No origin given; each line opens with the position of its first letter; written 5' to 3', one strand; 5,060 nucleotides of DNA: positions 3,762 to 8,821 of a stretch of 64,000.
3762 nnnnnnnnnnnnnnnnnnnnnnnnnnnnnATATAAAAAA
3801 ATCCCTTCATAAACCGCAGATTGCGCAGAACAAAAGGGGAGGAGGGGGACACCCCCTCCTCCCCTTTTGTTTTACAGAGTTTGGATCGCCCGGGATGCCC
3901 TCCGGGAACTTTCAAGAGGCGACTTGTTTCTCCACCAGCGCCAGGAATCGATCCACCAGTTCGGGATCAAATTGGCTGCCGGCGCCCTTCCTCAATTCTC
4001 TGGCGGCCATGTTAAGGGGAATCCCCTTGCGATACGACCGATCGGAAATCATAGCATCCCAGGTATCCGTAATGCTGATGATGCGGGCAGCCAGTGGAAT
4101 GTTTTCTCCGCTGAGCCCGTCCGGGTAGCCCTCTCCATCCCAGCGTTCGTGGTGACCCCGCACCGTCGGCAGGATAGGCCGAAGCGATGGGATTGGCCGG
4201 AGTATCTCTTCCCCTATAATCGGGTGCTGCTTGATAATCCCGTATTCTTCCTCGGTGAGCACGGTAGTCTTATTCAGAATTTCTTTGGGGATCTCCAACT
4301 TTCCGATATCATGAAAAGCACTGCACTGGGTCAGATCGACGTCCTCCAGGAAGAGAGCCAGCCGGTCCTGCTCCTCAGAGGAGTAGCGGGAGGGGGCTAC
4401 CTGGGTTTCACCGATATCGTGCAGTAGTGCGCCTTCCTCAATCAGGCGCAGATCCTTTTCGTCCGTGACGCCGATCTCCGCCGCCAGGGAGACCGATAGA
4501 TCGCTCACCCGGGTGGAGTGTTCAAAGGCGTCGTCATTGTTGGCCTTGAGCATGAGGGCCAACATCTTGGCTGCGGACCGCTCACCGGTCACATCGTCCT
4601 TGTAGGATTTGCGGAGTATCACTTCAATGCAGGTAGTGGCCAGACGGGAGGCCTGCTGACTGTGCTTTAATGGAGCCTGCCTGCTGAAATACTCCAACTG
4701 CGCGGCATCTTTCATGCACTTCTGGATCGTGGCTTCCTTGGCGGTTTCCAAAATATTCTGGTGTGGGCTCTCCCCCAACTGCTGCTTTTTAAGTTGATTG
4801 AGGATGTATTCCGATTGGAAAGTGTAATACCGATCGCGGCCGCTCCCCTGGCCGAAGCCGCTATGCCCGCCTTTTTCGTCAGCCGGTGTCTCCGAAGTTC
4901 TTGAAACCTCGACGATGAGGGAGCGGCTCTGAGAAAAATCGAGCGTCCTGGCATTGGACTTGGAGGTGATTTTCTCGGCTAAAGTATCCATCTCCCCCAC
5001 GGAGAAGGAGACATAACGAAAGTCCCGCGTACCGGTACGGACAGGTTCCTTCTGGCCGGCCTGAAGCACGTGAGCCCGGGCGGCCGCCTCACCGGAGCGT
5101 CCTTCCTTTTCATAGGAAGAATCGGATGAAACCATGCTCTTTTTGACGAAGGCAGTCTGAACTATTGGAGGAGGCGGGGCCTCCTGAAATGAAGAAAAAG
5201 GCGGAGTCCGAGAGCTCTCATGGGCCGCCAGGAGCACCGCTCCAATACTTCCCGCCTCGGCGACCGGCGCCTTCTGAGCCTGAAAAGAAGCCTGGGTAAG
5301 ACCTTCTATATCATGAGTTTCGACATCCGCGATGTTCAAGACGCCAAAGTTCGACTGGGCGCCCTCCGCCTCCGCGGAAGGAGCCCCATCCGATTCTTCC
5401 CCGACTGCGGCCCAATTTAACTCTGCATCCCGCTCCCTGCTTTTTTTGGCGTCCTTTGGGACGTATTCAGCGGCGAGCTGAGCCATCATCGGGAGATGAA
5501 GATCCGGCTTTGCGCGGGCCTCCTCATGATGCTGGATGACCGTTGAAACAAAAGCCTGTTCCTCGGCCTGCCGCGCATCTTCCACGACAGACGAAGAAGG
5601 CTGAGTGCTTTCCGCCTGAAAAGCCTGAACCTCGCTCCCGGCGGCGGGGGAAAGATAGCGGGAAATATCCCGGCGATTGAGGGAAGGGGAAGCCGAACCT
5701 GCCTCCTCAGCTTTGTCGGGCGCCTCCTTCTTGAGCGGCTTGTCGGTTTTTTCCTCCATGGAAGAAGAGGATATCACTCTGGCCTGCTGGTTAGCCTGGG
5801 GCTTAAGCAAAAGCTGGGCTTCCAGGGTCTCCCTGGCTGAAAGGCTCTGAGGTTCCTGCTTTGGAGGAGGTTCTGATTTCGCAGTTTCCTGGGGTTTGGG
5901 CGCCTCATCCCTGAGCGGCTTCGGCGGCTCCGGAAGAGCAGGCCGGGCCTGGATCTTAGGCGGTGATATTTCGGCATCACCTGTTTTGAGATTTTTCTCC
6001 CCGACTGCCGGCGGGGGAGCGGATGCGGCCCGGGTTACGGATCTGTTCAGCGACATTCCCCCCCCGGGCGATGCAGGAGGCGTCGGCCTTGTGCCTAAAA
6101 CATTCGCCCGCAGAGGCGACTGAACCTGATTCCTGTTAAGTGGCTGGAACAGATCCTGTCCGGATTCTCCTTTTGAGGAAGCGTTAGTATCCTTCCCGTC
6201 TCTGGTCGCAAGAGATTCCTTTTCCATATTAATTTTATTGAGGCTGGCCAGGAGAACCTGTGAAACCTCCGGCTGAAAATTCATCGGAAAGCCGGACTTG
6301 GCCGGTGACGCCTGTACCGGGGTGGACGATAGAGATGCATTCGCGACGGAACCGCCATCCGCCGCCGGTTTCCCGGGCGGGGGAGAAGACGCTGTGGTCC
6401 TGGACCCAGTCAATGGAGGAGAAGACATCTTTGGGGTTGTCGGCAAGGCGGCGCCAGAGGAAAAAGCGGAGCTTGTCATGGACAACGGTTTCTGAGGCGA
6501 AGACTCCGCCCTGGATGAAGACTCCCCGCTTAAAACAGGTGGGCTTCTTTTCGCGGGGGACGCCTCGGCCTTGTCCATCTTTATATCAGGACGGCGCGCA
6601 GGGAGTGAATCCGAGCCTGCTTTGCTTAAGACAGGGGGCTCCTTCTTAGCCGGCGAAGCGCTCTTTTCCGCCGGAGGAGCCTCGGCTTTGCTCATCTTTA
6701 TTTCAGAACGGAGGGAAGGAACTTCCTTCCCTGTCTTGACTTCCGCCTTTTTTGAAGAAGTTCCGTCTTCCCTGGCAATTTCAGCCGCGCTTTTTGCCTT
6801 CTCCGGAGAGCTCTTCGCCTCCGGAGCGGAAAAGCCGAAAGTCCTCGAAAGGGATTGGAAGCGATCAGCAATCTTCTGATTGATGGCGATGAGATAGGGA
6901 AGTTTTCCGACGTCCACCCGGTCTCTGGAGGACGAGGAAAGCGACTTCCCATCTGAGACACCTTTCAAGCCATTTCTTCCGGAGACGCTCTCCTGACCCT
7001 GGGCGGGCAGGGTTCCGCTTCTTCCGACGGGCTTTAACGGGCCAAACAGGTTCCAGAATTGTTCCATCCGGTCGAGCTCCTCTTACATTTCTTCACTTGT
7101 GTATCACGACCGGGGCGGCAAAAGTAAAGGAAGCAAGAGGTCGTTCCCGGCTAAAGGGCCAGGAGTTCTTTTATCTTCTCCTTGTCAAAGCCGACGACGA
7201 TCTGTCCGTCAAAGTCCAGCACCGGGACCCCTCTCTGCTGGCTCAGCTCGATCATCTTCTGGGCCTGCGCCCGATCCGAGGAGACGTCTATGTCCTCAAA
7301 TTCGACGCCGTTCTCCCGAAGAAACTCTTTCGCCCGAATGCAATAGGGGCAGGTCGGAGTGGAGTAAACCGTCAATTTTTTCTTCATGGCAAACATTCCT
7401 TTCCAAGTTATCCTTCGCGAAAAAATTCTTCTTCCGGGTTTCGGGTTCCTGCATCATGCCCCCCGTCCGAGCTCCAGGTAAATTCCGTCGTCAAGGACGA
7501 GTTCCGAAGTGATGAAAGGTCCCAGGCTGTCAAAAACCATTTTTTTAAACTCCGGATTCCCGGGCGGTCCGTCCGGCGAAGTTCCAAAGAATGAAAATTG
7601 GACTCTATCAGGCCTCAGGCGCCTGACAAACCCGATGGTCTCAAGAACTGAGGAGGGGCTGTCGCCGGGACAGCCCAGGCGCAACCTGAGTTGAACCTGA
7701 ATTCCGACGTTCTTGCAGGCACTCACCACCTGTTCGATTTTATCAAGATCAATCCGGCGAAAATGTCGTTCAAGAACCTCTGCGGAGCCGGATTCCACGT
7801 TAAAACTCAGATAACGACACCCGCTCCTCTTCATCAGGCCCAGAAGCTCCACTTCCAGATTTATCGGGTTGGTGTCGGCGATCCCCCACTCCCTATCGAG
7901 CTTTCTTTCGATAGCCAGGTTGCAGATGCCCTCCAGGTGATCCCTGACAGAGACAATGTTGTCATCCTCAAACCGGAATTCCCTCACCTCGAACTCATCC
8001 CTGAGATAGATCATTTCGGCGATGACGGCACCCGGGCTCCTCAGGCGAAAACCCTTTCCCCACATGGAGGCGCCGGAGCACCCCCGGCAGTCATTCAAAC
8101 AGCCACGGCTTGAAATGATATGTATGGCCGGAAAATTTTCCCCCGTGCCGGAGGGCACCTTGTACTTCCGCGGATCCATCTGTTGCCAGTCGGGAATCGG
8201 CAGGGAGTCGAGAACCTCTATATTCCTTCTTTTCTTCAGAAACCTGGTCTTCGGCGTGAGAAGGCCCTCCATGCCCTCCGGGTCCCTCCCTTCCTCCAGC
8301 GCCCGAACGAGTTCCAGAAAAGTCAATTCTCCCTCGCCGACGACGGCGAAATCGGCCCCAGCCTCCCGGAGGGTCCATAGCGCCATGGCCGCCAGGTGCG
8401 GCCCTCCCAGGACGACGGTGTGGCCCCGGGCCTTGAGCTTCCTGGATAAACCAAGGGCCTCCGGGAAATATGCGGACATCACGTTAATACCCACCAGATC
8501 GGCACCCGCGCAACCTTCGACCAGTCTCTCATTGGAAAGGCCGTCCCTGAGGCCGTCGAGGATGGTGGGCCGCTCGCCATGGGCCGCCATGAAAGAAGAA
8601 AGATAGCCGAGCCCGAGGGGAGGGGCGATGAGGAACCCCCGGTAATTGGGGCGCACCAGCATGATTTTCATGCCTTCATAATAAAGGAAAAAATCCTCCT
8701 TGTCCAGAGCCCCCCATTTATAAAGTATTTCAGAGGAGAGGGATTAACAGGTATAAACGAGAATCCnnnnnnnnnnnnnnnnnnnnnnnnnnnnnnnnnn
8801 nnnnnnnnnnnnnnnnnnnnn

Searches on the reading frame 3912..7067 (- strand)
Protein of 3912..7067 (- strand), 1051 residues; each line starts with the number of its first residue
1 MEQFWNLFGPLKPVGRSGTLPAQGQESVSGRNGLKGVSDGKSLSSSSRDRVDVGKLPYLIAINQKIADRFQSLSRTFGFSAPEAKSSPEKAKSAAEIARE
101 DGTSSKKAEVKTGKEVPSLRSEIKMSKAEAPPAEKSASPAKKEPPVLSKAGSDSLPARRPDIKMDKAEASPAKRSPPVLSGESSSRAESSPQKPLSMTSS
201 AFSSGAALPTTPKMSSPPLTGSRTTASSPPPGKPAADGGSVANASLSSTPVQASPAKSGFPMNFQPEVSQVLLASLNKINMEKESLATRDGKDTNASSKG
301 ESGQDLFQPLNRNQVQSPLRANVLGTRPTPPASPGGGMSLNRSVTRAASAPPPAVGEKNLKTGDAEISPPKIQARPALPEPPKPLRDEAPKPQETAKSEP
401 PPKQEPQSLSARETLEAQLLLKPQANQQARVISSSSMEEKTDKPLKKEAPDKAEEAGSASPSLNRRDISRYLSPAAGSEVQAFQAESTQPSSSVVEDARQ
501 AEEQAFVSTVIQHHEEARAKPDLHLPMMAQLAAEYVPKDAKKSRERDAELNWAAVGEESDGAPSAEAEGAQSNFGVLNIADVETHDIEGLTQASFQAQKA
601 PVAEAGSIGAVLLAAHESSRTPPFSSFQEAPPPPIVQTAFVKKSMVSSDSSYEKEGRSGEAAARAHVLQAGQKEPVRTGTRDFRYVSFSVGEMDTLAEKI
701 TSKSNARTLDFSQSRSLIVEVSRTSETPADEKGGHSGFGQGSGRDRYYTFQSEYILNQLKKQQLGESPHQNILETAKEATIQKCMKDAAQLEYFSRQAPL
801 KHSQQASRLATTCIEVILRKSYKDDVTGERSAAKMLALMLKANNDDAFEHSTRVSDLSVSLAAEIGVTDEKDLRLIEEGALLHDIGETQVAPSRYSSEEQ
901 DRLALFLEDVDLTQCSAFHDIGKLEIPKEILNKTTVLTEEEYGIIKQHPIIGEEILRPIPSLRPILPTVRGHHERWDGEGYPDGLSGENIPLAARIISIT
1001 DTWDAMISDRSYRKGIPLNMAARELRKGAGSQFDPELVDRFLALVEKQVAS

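Call 29: search_protein_families(library=pfam, proteins=[window:3912-7067:-], max_evalue=0.0001)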
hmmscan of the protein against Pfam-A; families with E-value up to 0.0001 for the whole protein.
window:3912-7067:- (1051 aa): 2 families
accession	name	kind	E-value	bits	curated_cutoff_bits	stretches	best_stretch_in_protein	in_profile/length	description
PF13487.12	HD_5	-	1.2e-38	133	27.2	1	912-1037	42-170/170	HD domain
PF01966.28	HD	-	1.5e-22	80.5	22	2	908-1006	22-116/116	HD domain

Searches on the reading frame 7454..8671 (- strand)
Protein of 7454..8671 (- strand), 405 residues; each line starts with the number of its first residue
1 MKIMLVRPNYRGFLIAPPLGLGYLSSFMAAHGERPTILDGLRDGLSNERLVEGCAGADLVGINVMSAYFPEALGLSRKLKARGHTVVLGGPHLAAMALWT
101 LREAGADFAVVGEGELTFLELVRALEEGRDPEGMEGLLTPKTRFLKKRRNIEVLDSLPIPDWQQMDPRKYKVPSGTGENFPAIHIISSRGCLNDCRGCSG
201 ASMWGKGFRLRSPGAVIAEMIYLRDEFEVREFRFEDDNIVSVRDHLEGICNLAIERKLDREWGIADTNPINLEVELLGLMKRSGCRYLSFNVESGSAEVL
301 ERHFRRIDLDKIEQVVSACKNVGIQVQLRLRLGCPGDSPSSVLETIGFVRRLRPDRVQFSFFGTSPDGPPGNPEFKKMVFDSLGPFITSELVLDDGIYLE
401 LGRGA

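Call 29: search_protein_families(library=pfam, proteins=[window:7454-8671:-], max_evalue=0.0001)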
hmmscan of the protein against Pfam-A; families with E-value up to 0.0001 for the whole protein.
window:7454-8671:- (405 aa): 2 families
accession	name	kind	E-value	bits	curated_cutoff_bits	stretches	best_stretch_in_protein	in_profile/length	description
PF02310.24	B12-binding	-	1.1e-13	51.5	32.1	1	16-121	12-120/121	B12 binding domain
PF04055.27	Radical_SAM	-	1.3e-13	51.9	29.5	1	185-348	1-165/166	Radical SAM superfamily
